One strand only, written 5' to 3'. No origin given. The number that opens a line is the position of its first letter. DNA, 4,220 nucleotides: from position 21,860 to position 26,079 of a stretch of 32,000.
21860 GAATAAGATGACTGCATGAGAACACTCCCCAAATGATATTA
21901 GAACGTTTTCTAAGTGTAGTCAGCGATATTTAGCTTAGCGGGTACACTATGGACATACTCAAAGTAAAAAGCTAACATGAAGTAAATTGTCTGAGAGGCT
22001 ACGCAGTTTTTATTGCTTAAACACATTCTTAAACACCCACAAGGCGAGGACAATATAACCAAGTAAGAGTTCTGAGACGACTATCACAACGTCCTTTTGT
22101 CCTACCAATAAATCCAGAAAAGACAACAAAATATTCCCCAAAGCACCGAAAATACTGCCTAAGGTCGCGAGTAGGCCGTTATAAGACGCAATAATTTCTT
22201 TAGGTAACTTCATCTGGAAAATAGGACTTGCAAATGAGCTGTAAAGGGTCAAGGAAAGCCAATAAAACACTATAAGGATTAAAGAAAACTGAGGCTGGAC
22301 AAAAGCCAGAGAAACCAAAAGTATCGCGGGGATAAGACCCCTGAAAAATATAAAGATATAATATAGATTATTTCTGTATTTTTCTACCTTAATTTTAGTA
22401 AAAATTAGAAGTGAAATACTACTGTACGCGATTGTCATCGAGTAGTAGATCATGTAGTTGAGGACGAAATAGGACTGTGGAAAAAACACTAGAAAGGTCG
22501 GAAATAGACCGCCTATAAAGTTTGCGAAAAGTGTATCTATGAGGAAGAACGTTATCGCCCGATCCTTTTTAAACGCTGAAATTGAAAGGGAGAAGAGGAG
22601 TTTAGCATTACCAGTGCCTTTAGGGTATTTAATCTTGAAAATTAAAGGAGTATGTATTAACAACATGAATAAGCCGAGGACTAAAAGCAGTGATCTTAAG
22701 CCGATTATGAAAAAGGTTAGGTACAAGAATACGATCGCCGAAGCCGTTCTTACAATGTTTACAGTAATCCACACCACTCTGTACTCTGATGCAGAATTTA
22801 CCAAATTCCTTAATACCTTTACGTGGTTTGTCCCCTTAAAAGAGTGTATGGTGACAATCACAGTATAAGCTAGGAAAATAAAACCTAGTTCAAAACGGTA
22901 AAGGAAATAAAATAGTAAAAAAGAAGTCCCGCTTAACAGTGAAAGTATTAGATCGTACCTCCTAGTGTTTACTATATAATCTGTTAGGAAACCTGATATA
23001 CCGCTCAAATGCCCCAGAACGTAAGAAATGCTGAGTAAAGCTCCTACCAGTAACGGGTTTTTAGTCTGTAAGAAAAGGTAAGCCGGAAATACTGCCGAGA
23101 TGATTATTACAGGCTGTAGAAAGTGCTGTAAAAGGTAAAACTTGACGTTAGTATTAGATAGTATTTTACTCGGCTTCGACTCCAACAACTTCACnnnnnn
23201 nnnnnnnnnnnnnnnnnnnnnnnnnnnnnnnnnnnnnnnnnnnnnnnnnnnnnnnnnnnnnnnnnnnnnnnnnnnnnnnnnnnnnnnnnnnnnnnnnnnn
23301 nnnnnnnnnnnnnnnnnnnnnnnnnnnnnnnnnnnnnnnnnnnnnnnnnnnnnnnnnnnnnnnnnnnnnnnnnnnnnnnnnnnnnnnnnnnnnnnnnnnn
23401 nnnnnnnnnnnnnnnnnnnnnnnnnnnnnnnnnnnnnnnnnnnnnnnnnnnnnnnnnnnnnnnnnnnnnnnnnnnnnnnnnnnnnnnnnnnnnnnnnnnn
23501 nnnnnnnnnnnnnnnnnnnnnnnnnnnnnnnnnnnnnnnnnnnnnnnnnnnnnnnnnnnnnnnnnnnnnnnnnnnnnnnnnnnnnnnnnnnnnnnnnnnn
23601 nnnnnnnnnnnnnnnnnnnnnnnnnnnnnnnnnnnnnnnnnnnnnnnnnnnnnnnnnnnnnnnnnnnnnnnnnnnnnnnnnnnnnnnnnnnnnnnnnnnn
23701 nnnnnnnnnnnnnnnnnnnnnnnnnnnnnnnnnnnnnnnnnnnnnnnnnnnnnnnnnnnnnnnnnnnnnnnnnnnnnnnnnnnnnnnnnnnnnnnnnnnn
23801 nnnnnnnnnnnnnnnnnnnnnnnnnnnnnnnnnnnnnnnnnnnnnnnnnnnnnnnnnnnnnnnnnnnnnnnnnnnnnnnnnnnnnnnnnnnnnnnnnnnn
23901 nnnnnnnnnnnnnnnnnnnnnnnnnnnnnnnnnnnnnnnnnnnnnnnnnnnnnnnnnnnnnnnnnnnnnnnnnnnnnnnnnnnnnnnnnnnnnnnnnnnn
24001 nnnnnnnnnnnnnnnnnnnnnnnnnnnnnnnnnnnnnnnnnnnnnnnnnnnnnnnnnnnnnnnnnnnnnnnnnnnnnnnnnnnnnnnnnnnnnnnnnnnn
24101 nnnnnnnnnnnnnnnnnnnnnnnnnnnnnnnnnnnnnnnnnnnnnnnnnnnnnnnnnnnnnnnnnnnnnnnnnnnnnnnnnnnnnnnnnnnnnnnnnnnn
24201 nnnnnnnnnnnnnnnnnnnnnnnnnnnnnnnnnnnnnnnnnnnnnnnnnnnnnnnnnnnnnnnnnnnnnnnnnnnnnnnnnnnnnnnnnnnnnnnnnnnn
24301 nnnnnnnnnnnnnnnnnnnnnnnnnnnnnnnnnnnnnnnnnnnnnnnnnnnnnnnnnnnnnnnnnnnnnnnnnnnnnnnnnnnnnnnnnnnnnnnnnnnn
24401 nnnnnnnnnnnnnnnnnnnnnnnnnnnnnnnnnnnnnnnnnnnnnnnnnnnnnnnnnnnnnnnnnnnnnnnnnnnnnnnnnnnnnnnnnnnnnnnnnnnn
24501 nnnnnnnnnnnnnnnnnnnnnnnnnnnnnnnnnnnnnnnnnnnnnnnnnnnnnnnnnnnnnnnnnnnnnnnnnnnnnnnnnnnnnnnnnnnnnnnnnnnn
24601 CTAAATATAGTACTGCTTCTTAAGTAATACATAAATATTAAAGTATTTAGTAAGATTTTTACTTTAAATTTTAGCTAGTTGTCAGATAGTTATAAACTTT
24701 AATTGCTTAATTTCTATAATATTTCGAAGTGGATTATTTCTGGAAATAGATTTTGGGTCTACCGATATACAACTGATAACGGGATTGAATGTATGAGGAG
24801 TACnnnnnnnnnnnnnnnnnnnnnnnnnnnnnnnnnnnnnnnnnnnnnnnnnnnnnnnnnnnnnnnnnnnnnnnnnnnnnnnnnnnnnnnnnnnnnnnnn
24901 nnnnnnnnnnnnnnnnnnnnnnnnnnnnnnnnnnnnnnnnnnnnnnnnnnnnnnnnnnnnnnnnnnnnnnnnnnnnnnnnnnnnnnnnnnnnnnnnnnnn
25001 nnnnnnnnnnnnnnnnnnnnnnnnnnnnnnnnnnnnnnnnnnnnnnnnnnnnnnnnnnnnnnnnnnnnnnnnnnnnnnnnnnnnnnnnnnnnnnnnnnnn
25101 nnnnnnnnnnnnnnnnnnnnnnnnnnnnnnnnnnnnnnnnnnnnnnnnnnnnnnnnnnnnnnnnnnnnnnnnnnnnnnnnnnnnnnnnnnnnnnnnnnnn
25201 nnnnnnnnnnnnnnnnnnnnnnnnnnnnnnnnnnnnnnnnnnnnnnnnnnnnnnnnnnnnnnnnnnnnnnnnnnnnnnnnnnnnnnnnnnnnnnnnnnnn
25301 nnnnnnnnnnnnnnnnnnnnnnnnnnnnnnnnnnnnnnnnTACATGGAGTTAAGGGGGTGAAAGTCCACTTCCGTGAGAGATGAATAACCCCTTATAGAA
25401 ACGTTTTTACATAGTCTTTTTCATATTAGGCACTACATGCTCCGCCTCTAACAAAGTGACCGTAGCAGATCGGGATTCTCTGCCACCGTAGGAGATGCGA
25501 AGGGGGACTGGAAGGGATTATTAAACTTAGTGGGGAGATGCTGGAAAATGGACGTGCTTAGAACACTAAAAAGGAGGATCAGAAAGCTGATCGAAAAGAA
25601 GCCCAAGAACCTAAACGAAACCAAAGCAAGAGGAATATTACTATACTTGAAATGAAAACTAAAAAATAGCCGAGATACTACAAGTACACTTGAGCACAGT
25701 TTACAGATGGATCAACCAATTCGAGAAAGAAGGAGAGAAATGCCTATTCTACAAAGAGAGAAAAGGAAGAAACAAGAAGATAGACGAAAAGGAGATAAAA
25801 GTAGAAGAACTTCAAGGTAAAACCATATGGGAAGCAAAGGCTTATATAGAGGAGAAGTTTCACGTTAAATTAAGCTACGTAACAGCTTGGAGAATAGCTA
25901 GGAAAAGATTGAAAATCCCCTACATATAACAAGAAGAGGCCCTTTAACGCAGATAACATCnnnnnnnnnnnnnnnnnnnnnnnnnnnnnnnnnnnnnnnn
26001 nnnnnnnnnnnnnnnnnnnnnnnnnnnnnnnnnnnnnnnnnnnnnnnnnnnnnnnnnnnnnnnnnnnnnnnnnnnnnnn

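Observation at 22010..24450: Candidate crenarchaeal RiPP operon: unlisted 49-aa peptide, radical-SAM maturase, membrane exporter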

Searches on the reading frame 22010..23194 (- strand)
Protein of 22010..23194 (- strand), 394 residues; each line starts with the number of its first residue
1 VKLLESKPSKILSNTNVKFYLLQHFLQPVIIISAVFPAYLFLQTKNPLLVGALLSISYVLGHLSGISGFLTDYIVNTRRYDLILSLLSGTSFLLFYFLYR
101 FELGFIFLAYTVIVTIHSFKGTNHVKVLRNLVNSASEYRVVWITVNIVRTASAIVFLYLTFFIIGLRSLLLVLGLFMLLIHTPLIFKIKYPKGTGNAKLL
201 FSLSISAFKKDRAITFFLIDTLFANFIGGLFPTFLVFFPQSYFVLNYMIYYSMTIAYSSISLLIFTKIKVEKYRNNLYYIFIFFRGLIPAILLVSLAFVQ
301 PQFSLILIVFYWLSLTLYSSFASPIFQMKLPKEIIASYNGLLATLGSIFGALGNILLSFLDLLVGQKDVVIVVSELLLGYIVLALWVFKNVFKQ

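Call 3: search_protein_families(library=pfam, proteins=[window:22010-23194:-], max_evalue=1)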
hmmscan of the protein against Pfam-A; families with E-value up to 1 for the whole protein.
window:22010-23194:- (394 aa): 0 families

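Call 4: search_protein_families(library=ncbifam, proteins=[window:22010-23194:-], max_evalue=1)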
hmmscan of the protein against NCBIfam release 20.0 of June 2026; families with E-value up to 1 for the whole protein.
window:22010-23194:- (394 aa): 0 families

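Call 14: find_homologous_proteins(query=window:22010-23194:-)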
Query window:22010-23194:- (394 aa): 5 proteins with E <= 0.001 among 8000 candidates.
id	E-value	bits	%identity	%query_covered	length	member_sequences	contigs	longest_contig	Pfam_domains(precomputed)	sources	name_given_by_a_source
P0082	3.2e-229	779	96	100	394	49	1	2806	-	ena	-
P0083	1.6e-210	717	89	99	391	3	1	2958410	-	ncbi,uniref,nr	ncbi:hypothetical protein KN1_23970 [Stygiolobus caldivivus]|uniref:MFS transporter n=1 Tax=Stygiolo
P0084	3.4e-129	450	60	96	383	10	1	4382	-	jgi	-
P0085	1.1e-121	425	80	67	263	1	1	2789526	-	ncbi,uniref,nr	ncbi:hypothetical protein [Sulfolobus sp. S-194]|uniref:hypothetical protein n=1 Tax=Sulfolobus sp. 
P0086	1.2e-98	349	47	98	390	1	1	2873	-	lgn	-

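Call 15: find_encoding_contigs(protein=P0083, flank=6000, max_places=3)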
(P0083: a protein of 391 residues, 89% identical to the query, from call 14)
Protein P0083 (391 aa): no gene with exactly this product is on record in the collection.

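Call 16: find_encoding_contigs(protein=P0085, flank=6000, max_places=3)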
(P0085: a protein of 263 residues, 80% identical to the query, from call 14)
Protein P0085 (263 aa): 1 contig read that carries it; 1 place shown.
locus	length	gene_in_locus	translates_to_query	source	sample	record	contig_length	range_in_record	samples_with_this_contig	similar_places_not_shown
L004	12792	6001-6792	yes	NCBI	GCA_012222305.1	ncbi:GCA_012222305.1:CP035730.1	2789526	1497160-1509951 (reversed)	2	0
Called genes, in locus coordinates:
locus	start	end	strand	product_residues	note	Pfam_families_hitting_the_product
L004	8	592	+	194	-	PF02834:LigT_PEase, PF10469:AKAP7_NLS, PF13563:2_5_RNA_ligase2, PF02834:LigT_PEase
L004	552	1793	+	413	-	PF18144:SMODS (weak), PF01909:NTP_transf_2, PF09249:tRNA_NucTransf2, PF21133:CAA_C (weak)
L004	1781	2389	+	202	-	-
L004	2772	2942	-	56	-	PF07935:SSV1_ORF_D-335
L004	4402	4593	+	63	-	-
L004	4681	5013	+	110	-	PF04055:Radical_SAM (weak)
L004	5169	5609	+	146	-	-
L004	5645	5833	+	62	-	-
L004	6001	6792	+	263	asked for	-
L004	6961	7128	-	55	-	-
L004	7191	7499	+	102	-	-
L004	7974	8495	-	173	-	PF13428:TPR_14 (faint), PF13414:TPR_11 (faint), PF13424:TPR_12 (weak), PF13429:TPR_15 (weak), PF13432:TPR_16, PF00515:TPR_1 (weak), PF07719:TPR_2 (weak), PF14559:TPR_19 (weak), +8 more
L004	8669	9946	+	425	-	PF01058:Oxidored_q6, PF14720:NiFe_hyd_SSU_C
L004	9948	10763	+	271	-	-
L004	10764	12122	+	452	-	PF13534:Fer4_17 (faint), PF12797:Fer4_2 (faint), PF13237:Fer4_10 (weak), PF00037:Fer4 (faint), PF12838:Fer4_7, PF13183:Fer4_8, PF13187:Fer4_9 (weak), PF02754:CCG (faint)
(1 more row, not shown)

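Call 17: find_encoding_contigs(protein=P0084, flank=6000, max_places=3)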
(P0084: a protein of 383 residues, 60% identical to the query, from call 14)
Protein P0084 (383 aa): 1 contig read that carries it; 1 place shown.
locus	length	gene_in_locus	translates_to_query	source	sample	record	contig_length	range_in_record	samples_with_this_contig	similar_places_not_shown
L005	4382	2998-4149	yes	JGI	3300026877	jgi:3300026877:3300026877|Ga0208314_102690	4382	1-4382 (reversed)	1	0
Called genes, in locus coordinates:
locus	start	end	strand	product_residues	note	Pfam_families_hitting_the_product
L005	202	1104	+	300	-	PF00005:ABC_tran, PF13304:AAA_21 (faint)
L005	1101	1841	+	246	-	-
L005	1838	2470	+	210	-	-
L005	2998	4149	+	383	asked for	-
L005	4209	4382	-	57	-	?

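Call 18: find_encoding_contigs(protein=P0086, flank=6000, max_places=3)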
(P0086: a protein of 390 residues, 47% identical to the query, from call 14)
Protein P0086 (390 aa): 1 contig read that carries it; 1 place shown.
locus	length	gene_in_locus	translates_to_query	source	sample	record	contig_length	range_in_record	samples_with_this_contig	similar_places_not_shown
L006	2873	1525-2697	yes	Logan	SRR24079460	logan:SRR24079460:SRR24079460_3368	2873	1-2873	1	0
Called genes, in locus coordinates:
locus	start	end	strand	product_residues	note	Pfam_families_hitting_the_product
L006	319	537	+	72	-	-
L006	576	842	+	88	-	PF04055:Radical_SAM (weak)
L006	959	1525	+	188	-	-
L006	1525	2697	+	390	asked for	-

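Call 45: search_protein_representatives(alignment_id=A3)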
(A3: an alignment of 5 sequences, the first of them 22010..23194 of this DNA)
Query: 5 sequences, 387 profile positions. Proteins with E-value up to 0.001 (for the whole library): 5; up to 1e-10: 4; up to 1e-30: 4. The best 5 are listed.
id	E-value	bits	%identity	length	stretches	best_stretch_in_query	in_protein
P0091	3.5e-151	520.7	-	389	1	1-386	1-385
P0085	8.7e-116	404.1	-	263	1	125-386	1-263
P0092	5.8e-38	147.9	-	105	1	287-387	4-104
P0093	3.1e-33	132.3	-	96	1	1-91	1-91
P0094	1.1e-06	44.9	-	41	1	350-387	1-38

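Call 55: predict_structure(alignment_id=A3)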
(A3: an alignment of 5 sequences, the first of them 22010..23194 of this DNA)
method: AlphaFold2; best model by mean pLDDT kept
length: 394 residues; sequences in the alignment: 5
mean_pLDDT: 45.8   pTM: 0.41
mean pLDDT of the five models: 45.8, 44.0, 39.6, 37.0, 34.6
residues with pLDDT >= 90: 0; 70-90: 12; 50-70: 146; < 50: 236
segments of 3 or more residues with pLDDT < 50: 1-6, 26-127, 152-244, 343-364
pLDDT, mean of each block of 10 residues (from residue 1): 47 62 50 38 41 39 30 30 38 42 38 37 46 59 54 47 40 35 26 27 25 27 30 31 49 59 59 62 56 56 51 50 57 54 48 44 54 68 73 56
secondary structure, 60 per line:
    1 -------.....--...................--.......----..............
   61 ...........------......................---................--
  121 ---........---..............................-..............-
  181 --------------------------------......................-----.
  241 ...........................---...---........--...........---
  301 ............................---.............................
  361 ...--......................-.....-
elements in order: H8-12 H15-33 H36-42 H47-71 H78-99 H103-118 H124-131 H135-164 H166-179 H213-234 H240-267 H277-284 H287-297 H301-328 H332-363 H366-387 H389-393

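Call 56: search_protein_families(library=pfam, alignment_id=A3, max_evalue=10)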
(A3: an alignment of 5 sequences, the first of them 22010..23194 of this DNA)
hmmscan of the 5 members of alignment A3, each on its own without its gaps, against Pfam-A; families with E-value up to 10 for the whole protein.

A. member 1, window:22010-23194:- (394 aa): 1 family
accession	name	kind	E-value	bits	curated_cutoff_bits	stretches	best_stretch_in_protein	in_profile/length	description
PF07690.21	MFS_1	-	3.7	6.8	33.4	1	154-353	139-346/347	Major Facilitator Superfamily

B. families by the number of members that match (of 5 scanned): 1 family
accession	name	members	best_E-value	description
PF07690.21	MFS_1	2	0.065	Major Facilitator Superfamily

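Call 57: search_solved_structures(query=A3, max_evalue=10)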
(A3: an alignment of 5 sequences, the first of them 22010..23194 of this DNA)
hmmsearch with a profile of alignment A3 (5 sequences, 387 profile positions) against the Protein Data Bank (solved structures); distinct sequences matched with E-value up to 10: 0.

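Call 67: find_related_loci(query=A3, collection=metagenome_contigs, flank=4000)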
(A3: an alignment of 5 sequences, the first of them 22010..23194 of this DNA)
Query A3 (394 aa) in metagenome_contigs; peptide patterns used: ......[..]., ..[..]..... (x = any residue, [..] = any of these).
271 stretches matched a pattern; 6 encode a relative of the query (tblastn E <= 1e-3); 6 distinct loci.
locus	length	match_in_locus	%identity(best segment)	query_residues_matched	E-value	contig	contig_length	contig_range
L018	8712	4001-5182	97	1-394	0e+0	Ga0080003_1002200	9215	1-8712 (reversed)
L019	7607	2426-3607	96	1-394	0e+0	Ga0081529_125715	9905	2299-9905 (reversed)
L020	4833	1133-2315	93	1-394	0e+0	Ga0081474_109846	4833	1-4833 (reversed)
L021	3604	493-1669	97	1-394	0e+0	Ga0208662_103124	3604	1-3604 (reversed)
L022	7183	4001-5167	58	1-394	1e-134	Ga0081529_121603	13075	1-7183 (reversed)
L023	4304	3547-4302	62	1-253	1e-88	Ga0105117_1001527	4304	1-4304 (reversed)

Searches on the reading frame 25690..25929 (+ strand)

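Call 69: search_protein_families(library=pfam, proteins=[window:25690-25929:+], max_evalue=0.01)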
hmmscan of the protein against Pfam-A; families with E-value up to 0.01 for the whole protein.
window:25690-25929:+ (79 aa): 4 families
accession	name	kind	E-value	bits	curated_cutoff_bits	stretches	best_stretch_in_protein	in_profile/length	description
PF13565.12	HTH_32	-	4.4e-10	40.4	33.7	1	3-69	1-72/73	Homeodomain-like domain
PF13551.12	HTH_29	-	1.1e-07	32.2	28.1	1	1-35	26-62/64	Winged helix-turn helix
PF13384.12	HTH_23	-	0.00059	20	24.6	1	2-19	32-49/50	Homeodomain-like domain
PF13518.12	HTH_28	-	0.0034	17.9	25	1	2-17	27-42/52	Helix-turn-helix domain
